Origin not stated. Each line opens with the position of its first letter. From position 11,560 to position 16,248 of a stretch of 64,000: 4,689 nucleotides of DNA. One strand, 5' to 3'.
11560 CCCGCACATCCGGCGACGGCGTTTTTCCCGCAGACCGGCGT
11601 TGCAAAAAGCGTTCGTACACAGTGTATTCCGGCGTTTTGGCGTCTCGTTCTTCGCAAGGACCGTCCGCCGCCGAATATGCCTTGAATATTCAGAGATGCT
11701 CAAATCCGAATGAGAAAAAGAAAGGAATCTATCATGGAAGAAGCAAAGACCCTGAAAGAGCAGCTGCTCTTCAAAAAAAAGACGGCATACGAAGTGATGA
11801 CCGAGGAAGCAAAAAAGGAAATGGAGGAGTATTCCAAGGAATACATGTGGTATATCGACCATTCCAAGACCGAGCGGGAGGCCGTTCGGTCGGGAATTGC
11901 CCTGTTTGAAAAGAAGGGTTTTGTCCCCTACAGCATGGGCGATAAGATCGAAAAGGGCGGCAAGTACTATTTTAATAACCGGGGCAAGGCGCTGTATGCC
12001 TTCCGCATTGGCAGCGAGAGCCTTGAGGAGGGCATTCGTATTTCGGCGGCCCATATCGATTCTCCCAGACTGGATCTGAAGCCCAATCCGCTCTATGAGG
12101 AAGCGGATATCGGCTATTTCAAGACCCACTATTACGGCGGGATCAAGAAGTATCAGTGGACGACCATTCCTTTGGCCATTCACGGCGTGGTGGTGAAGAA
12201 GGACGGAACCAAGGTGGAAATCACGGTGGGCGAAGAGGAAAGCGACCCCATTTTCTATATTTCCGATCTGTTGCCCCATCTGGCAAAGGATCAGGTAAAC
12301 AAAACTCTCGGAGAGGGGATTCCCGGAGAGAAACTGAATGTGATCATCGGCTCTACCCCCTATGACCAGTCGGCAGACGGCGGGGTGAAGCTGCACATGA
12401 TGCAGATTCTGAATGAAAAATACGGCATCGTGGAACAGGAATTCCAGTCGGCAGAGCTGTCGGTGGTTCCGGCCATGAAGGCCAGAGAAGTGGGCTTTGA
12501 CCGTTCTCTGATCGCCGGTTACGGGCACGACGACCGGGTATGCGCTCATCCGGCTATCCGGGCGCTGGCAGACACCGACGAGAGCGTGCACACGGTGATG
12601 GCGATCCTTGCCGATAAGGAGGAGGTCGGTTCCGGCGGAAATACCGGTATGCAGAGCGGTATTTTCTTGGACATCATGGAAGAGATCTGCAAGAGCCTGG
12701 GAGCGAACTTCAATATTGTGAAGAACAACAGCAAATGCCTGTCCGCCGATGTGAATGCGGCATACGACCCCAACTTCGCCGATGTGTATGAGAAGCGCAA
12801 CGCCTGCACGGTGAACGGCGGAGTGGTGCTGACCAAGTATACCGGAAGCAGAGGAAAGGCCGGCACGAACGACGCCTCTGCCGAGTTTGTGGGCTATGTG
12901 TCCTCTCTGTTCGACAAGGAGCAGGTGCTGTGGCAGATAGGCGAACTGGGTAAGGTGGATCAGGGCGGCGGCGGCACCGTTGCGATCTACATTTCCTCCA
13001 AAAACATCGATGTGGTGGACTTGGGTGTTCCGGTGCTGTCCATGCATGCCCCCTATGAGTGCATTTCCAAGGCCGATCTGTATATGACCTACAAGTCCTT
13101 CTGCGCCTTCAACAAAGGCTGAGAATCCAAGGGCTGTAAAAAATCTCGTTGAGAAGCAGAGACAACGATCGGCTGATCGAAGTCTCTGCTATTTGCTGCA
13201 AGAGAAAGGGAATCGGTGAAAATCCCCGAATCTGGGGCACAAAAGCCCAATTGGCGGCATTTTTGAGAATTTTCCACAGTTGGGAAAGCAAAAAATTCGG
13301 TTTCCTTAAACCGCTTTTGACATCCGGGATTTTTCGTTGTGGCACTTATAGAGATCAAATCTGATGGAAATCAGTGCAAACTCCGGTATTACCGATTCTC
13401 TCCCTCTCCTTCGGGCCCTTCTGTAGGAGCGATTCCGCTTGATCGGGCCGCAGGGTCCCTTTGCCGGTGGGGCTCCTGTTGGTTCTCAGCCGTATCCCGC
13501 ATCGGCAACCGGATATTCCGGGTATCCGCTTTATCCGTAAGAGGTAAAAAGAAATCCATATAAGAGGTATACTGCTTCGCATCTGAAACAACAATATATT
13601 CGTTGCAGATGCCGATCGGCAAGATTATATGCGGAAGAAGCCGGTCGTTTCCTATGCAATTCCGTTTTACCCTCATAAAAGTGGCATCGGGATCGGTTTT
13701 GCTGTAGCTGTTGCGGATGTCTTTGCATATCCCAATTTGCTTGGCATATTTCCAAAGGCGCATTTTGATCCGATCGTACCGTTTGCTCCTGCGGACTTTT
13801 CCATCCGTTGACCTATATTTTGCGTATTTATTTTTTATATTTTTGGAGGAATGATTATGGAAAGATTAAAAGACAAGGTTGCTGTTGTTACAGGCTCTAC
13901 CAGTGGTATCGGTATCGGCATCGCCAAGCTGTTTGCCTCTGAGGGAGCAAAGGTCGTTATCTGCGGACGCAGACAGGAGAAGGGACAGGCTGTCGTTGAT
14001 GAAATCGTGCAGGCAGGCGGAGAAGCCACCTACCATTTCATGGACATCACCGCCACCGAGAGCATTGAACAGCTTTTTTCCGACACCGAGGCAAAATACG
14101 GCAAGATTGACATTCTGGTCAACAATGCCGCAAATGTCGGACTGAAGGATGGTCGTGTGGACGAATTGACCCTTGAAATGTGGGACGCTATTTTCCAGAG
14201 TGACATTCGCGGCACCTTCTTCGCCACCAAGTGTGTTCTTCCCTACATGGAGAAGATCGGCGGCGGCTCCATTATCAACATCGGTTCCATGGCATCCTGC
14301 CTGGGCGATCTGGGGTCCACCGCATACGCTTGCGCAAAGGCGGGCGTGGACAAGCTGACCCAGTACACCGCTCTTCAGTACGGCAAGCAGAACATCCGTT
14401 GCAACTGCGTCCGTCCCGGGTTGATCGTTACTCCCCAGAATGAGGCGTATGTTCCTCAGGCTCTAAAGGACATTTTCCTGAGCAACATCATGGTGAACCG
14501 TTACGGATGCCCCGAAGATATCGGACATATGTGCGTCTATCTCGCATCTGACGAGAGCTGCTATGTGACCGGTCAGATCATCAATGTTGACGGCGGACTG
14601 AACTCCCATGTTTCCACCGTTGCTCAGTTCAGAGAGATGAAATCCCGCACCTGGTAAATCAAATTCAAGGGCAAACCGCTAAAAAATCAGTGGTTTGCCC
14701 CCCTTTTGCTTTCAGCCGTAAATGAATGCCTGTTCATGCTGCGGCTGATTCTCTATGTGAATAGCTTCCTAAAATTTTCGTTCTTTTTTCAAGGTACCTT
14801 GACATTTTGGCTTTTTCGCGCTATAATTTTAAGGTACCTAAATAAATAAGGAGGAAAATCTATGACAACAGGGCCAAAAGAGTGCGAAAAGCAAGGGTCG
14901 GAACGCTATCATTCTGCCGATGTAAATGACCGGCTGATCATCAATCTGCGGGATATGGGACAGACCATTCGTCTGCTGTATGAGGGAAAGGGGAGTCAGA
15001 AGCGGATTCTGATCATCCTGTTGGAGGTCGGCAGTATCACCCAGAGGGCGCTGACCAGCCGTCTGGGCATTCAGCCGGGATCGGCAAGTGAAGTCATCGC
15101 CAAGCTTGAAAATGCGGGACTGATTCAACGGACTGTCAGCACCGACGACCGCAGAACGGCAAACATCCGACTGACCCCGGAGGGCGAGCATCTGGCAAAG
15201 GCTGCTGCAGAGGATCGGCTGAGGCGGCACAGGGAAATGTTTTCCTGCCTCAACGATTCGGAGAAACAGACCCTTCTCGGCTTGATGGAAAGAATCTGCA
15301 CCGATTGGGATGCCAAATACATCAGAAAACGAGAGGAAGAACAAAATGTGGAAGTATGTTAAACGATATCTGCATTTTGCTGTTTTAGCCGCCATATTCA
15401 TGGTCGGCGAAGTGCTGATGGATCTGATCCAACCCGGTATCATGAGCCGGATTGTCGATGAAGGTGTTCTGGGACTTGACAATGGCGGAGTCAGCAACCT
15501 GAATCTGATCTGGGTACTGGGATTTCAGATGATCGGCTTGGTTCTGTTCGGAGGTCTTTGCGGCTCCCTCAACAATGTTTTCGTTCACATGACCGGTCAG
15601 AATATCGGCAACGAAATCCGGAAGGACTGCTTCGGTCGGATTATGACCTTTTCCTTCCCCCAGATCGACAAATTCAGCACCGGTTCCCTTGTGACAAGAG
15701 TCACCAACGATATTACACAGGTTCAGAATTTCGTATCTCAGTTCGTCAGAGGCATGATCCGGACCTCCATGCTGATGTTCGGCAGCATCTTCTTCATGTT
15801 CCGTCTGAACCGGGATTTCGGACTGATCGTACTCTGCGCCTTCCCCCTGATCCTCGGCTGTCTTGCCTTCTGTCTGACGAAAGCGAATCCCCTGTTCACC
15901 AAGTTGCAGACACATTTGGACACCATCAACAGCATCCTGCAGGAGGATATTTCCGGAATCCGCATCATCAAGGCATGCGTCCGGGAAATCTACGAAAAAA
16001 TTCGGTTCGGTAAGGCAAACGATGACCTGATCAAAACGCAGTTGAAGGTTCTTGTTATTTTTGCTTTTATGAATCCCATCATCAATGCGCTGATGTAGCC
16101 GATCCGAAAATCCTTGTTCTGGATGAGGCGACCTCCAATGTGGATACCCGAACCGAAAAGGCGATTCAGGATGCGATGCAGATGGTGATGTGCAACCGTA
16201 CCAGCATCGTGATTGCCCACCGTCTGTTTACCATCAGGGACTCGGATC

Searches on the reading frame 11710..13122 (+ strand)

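Call 42: search_protein_families(library=pfam, proteins=[window:11710-13122:+], max_evalue=0.00001)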
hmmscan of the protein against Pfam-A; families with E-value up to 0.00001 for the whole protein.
window:11710-13122:+ (470 aa): 2 families
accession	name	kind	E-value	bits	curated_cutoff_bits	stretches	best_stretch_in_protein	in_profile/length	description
PF02127.20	Peptidase_M18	-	1.4e-84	284.9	24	1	48-467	1-431/432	Aminopeptidase I zinc metalloprotease (M18)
PF05343.19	Peptidase_M42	-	1.3e-06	28.1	23.2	0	265-321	125-183/292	M42 glutamyl aminopeptidase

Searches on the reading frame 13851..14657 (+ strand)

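Call 43: search_protein_families(library=pfam, proteins=[window:13851-14657:+], max_evalue=0.00001)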
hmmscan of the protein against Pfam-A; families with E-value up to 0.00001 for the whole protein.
window:13851-14657:+ (268 aa): 4 families
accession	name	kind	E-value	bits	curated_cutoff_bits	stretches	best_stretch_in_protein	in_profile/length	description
PF13561.12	adh_short_C2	-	1.2e-62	212.1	27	1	17-251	5-236/236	Enoyl-(Acyl carrier protein) reductase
PF00106.31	adh_short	-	1.6e-52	178.3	26.6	1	9-199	1-189/195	short chain dehydrogenase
PF08659.16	KR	-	1e-16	61.8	22.6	1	12-173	4-163/180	KR domain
PF01370.27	Epimerase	-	2.7e-07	30.7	20.9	1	12-196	2-176/240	NAD dependent epimerase/dehydratase family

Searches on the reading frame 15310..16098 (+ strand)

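Call 43: search_protein_families(library=pfam, proteins=[window:15310-16098:+], max_evalue=0.00001)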
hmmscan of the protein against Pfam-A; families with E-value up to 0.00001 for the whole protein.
window:15310-16098:+ (262 aa): 1 family
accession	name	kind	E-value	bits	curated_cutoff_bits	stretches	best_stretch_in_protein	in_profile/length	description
PF00664.28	ABC_membrane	-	5.5e-36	125.1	28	1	26-261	3-234/274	ABC transporter transmembrane region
